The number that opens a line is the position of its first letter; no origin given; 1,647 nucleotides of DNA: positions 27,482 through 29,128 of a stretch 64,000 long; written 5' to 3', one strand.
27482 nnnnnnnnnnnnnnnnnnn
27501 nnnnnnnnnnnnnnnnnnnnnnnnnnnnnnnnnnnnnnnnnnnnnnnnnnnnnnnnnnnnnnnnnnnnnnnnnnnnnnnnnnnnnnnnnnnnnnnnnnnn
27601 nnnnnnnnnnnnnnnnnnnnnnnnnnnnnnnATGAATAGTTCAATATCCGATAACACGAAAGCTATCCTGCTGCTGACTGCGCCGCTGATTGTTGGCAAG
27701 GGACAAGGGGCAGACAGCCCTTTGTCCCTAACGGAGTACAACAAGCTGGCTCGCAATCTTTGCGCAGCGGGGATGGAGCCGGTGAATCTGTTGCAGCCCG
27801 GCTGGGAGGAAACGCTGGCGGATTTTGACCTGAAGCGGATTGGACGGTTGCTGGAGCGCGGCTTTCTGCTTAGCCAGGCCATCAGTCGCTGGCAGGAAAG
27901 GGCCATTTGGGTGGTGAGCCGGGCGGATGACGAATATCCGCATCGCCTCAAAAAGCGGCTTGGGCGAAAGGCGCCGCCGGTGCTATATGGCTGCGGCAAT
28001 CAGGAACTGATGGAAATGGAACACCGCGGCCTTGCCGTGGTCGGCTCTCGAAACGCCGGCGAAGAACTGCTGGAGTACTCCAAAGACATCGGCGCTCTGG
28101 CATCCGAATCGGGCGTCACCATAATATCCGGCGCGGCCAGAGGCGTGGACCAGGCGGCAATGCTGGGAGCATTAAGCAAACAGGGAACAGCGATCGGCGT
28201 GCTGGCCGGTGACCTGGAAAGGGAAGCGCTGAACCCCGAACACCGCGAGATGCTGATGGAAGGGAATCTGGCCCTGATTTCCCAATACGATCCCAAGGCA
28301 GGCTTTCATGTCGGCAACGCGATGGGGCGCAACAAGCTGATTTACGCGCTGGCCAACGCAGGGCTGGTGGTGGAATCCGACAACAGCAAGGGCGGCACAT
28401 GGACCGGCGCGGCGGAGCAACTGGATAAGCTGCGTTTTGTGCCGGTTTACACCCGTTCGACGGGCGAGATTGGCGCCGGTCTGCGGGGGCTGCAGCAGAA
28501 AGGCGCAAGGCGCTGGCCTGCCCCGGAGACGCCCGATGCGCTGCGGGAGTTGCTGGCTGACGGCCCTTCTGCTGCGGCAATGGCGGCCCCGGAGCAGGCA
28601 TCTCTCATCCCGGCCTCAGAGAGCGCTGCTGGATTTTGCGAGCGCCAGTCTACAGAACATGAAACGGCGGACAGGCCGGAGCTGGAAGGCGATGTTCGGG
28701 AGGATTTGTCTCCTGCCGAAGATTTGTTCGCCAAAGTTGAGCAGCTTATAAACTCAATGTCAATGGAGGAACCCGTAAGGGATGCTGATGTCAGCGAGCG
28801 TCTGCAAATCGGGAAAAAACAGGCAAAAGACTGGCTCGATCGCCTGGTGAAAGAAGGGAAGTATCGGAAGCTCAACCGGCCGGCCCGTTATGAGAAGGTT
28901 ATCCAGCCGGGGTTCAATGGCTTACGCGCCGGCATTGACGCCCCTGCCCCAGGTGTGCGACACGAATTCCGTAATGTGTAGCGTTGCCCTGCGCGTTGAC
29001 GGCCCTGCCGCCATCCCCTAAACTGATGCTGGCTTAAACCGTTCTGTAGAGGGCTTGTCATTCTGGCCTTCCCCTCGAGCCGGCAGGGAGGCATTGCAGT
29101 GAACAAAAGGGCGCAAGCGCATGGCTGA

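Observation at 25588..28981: RecQ helicase-PRTase fusion translationally coupled to a DprA/SLOG protein in a lower-GC island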

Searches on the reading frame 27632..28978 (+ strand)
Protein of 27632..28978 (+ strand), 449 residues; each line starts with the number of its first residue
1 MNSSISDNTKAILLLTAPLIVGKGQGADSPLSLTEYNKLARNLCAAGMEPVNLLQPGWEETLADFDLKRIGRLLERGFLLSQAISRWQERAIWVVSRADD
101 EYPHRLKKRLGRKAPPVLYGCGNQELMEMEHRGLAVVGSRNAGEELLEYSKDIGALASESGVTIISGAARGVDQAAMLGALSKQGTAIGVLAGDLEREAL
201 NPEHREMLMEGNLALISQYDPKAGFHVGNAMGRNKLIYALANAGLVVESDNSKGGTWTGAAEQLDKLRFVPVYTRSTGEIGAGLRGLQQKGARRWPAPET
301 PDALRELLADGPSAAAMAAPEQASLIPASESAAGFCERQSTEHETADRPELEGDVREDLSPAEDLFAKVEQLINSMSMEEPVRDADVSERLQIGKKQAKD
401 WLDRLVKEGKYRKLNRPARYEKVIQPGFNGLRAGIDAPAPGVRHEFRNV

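Call 3: search_protein_families(library=pfam, proteins=[window:27632-28978:+], max_evalue=0.01)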
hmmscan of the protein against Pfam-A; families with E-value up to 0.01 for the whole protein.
window:27632-28978:+ (449 aa): 2 families
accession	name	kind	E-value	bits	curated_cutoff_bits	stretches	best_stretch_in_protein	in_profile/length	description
PF02481.21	DNA_processg_A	-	9.8e-39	133.2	29.6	1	87-287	2-202/212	DNA recombination-mediator protein A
PF18306.6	LDcluster4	-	3.4e-08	33.7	26.3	1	135-198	5-69/151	SLOG cluster4 family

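Call 4: search_protein_families(library=padloc, proteins=[window:27632-28978:+], max_evalue=0.01)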
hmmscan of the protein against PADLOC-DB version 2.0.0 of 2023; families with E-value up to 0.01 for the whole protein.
window:27632-28978:+ (449 aa): 3 families
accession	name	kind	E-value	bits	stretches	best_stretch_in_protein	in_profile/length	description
PDLC03927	PsyrA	-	3.1e-127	423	1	1-421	1-395/398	-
PDLC03961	ShosA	-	4.7e-28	96.3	1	82-270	69-255/303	-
PDLC02997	ShosA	-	5.9e-05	20.4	1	94-272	97-274/327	-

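Call 7: search_protein_families(library=ncbifam, proteins=[window:27632-28978:+], max_evalue=0.01)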
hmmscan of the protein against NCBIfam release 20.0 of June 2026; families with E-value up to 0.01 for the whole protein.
window:27632-28978:+ (449 aa): 3 families
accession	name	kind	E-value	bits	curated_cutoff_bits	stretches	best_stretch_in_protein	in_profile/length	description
TIGR00732.1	dprA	equivalog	3.5e-28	98.3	191.15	1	88-294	5-209/220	DNA-processing protein DprA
NF008007.0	PRK10736.1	equivalog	2e-16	60.1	495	1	85-268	64-245/374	DNA-protecting protein DprA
TIGR00725.1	TIGR00725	hypoth_equivalog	8e-05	22.1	106.9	1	134-194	4-64/159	TIGR00725 family protein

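Call 20: search_solved_structures(query=window:27632-28978:+, max_evalue=0.01, show_alignments=2)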
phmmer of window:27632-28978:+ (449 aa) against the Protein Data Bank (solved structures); distinct sequences matched with E-value up to 0.01: 7.
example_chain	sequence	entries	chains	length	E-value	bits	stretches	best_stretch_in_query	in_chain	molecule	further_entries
3maj_A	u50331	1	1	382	1.8e-09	40.2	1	91-292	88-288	DNA processing chain A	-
3uqz_A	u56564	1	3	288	1.7e-08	37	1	74-266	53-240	DNA processing protein DprA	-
5mll_A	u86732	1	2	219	1.3e-05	27.5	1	114-270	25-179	DNA processing chain A (DprA)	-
4ljr_A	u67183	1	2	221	1.4e-05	27.5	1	114-270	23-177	DNA processing chain A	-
4ljk_A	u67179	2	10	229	1.5e-05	27.3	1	114-270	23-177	DNA processing chain A (DprA)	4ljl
8zva_A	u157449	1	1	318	0.0015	20.7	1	92-272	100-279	DNA processing protein DprA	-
9vzo_A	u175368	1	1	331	0.0017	20.6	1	92-272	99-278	DprA-like antitoxin protein ShosA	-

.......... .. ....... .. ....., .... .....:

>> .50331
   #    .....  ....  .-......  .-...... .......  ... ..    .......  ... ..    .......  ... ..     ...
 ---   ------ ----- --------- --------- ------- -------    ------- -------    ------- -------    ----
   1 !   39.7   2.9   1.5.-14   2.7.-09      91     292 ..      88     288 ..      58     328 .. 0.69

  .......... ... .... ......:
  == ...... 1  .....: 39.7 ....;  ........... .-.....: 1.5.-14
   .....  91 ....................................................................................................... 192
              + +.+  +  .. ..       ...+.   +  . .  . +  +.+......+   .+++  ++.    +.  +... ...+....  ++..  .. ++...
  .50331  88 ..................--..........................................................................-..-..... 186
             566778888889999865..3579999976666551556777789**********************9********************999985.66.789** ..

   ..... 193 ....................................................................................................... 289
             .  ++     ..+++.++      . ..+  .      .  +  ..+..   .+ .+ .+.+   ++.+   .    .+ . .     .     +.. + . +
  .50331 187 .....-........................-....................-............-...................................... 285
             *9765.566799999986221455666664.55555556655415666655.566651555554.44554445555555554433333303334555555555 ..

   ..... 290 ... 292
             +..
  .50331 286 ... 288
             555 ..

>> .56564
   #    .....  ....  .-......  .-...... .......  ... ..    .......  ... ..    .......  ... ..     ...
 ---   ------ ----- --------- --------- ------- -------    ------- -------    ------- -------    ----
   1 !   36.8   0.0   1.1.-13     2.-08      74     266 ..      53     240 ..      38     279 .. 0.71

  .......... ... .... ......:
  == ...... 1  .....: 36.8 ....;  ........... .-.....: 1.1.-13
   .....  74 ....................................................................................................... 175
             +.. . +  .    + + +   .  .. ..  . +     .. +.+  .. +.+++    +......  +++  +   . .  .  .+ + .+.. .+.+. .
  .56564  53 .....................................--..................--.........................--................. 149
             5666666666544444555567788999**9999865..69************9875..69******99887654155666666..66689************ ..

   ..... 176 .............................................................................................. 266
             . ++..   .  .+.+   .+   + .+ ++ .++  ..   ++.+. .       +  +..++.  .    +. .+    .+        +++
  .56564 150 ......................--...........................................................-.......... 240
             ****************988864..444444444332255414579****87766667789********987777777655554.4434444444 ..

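Call 50: find_homologous_proteins(query=window:27632-28978:+, max_evalue=0.00001)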
Query window:27632-28978:+ (449 aa): 5833 proteins with E <= 0.00001 among 8000 candidates; the best 120 are listed.
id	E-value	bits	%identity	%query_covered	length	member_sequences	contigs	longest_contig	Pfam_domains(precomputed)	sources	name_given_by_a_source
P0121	3.2e-294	993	100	100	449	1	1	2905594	PF02481.22,PF18306.7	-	-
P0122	3.7e-158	545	62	94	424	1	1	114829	PF02481.22,PF18306.7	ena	-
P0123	8.8e-156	537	61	94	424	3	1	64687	PF02481.22,PF18306.7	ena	-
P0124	1.1e-155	537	62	94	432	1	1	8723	PF02481.22,PF18306.7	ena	-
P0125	1.8e-154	533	62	95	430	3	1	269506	PF02481.22,PF18306.7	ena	-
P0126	1.9e-152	526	60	95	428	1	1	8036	PF02481.22,PF18306.7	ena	-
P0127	3.4e-152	525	60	94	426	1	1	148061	PF02481.22,PF18306.7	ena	-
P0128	5.1e-151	522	61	95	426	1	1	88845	PF02481.22,PF18306.7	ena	-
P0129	2.4e-150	519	60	95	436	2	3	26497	PF02481.22,PF18306.7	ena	-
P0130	1.9e-149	516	60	95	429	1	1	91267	PF02481.22,PF18306.7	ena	-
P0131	5.9e-149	515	59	94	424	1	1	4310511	PF02481.22,PF18306.7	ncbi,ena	-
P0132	3.0e-148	512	60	94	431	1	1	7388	PF02481.22,PF18306.7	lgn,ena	-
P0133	6.6e-148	511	62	91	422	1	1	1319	PF02481.22,PF18306.7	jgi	-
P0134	1.1e-147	511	59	94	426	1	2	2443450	PF02481.22,PF18306.7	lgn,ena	-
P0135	3.1e-147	509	60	94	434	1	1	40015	PF02481.22,PF18306.7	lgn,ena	-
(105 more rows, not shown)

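Call 63: predict_structure(alignment_id=A3)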
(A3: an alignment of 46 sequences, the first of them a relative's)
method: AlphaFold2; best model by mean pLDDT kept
length: 449 residues; sequences in the alignment: 46
mean_pLDDT: 72.9   pTM: 0.54
mean pLDDT of the five models: 72.9, 71.1, 70.0, 68.3, 64.7
residues with pLDDT >= 90: 101; 70-90: 198; 50-70: 67; < 50: 83
segments of 3 or more residues with pLDDT < 50: 1-5, 17-25, 82-89, 320-356, 428-449
pLDDT, mean of each block of 10 residues (from residue 1): 49 52 51 78 83 79 83 66 48 80 88 86 84 86 91 97 92 94 95 79 82 87 59 86 86 54 63 85 82 92 91 56 36 29 31 47 80 78 89 90 91 86 66 36 34
secondary structure, 60 per line:
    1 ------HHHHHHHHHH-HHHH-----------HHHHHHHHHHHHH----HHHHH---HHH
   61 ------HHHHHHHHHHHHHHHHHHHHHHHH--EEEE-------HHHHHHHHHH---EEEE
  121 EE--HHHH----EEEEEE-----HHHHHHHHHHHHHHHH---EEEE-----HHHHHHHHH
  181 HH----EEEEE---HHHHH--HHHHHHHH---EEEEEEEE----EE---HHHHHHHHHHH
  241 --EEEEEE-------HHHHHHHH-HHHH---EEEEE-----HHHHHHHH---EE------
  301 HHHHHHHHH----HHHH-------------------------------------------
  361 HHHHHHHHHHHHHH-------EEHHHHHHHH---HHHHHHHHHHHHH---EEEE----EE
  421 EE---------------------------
elements in order: H7-16 H18-21 H33-45 H50-54 H67-90 E93-96 H104-113 E117-122 H125-128 E133-138 H144-159 E163-166 H172-182 E187-191 H195-199 H202-209 E213-220 H230-240 E243-248 H256-263 H265-268 E272-276 H282-289 H301-309 H314-317 H361-374 H384-391 H395-407 E411-414 E419-422

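Call 68: fold_search(model_id=the predicted structure, library=pdb)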
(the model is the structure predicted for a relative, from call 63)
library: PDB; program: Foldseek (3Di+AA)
matches with E <= 10: 1383; with E <= 0.001: 43
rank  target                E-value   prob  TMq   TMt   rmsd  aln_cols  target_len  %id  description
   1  3maj                  2.2e-12  1.00  0.39  0.48  14.1       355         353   21  Crystal structure of putative DNA processing protein DprA from Rhodopseudomonas palustris CGA009 (released 2010-05-12)
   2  3uqz_C                2.2e-12  1.00  0.37  0.57  14.4       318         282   21  X-ray structure of DNA processing protein A (DprA) from Streptococcus pneumoniae (released 2012-08-29)
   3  8zva                  3.5e-12  1.00  0.40  0.56  12.3       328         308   17  structure of ShosA from E.coli APEC O1 (released 2025-04-09)
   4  3uqz_B                5.2e-12  1.00  0.37  0.57  14.3       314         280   21  X-ray structure of DNA processing protein A (DprA) from Streptococcus pneumoniae (released 2012-08-29)
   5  3uqz_A                9.1e-12  1.00  0.37  0.56  14.3       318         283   21  X-ray structure of DNA processing protein A (DprA) from Streptococcus pneumoniae (released 2012-08-29)
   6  4ljl_A                3.9e-09  1.00  0.36  0.69   4.1       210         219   18  Structural insights into the unique single-stranded DNA binding mode of DNA processing protein A from Helicobacter pyl (released 2014-01-01)
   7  5mll_B                5.9e-09  1.00  0.38  0.71   4.5       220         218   20  Structure of HpDprA at 1.9 Angstroms resolution (released 2017-12-20)
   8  4ljk_B                6.2e-09  1.00  0.37  0.71   4.1       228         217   18  Structural insights into the unique single-stranded DNA binding mode of DNA processing protein A from Helicobacter pyl (released 2014-01-01)
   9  5mll_A                6.9e-09  1.00  0.37  0.71   4.3       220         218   20  Structure of HpDprA at 1.9 Angstroms resolution (released 2017-12-20)
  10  4ljk_A                1.7e-08  1.00  0.38  0.73   4.4       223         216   20  Structural insights into the unique single-stranded DNA binding mode of DNA processing protein A from Helicobacter pyl (released 2014-01-01)
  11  4ljr_A                1.8e-08  1.00  0.38  0.74   4.3       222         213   21  Structural insights into the unique single-stranded DNA binding mode of DNA processing protein A from Helicobacter pyl (released 2014-01-01)
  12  4ljk_G                1.9e-08  1.00  0.39  0.75   4.2       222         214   20  Structural insights into the unique single-stranded DNA binding mode of DNA processing protein A from Helicobacter pyl (released 2014-01-01)
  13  4ljk_D                2.6e-08  1.00  0.36  0.69   4.6       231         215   18  Structural insights into the unique single-stranded DNA binding mode of DNA processing protein A from Helicobacter pyl (released 2014-01-01)
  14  4ljk_F                8.4e-08  1.00  0.37  0.71   4.4       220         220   19  Structural insights into the unique single-stranded DNA binding mode of DNA processing protein A from Helicobacter pyl (released 2014-01-01)
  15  1wek_F                2.2e-05  1.00  0.28  0.54   9.5       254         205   15  Crystal structure of the conserved hypothetical protein TT1465 from Thermus thermophilus HB8 (released 2004-11-25)
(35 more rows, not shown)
